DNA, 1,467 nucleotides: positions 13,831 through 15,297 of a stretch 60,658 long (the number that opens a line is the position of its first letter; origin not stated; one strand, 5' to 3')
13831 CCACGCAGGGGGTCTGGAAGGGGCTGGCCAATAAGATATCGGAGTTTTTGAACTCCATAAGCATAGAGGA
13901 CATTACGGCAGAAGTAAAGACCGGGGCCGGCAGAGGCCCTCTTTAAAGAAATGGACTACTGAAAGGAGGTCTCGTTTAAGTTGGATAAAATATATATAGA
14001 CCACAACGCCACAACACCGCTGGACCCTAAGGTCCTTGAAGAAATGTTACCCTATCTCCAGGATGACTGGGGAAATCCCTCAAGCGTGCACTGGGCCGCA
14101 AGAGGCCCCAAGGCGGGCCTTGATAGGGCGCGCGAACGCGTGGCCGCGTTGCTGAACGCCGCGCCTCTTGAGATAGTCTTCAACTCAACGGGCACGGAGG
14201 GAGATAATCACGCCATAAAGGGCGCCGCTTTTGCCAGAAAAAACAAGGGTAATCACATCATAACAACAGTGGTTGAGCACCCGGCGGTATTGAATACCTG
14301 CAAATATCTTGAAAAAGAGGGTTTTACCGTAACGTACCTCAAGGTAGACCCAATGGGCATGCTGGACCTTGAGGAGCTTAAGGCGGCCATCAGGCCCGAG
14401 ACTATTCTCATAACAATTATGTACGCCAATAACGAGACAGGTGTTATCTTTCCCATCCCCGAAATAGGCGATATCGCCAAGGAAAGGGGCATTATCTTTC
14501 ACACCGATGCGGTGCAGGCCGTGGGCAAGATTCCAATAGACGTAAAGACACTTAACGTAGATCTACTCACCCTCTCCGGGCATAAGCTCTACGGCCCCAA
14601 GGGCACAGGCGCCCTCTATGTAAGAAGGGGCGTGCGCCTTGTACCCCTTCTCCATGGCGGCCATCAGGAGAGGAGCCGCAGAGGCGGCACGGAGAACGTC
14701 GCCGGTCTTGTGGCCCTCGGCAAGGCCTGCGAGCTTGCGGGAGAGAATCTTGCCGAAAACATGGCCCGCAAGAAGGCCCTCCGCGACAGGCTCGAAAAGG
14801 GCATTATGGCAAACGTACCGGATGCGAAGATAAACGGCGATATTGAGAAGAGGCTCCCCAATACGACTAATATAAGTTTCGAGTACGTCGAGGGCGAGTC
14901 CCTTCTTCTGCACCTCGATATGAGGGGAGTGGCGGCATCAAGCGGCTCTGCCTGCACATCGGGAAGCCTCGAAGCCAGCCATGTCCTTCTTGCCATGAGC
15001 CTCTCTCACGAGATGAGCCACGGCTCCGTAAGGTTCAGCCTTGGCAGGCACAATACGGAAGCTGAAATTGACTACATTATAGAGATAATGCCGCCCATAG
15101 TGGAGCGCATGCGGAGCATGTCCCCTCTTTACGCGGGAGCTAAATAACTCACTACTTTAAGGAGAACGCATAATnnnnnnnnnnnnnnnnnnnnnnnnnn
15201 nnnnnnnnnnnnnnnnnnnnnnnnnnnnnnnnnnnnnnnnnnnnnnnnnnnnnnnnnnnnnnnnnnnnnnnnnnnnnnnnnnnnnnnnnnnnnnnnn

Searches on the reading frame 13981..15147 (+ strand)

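Call 76: search_protein_families(library=pfam, proteins=[window:13981-15147:+], max_evalue=0.01)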
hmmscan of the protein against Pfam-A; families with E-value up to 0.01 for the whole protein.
window:13981-15147:+ (388 aa): 5 families
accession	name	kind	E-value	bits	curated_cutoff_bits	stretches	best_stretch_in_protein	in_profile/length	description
PF00266.25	Aminotran_5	-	3.5e-86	289.9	21.5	1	4-365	1-370/371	Aminotransferase class-V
PF00155.27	Aminotran_1_2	-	5.7e-07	29.5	19.7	1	42-176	39-185/361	Aminotransferase class I and II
PF01041.23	DegT_DnrJ_EryC1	-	7.8e-07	29.1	19.8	1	86-182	60-151/360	DegT/DnrJ/EryC1/StrS aminotransferase family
PF01212.27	Beta_elim_lyase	-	9.7e-06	25.5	27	1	49-217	36-214/288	Beta-eliminating lyase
PF01053.26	Cys_Met_Meta_PP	-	0.0022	17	27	1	78-202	79-198/381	Cys/Met metabolism PLP-dependent enzyme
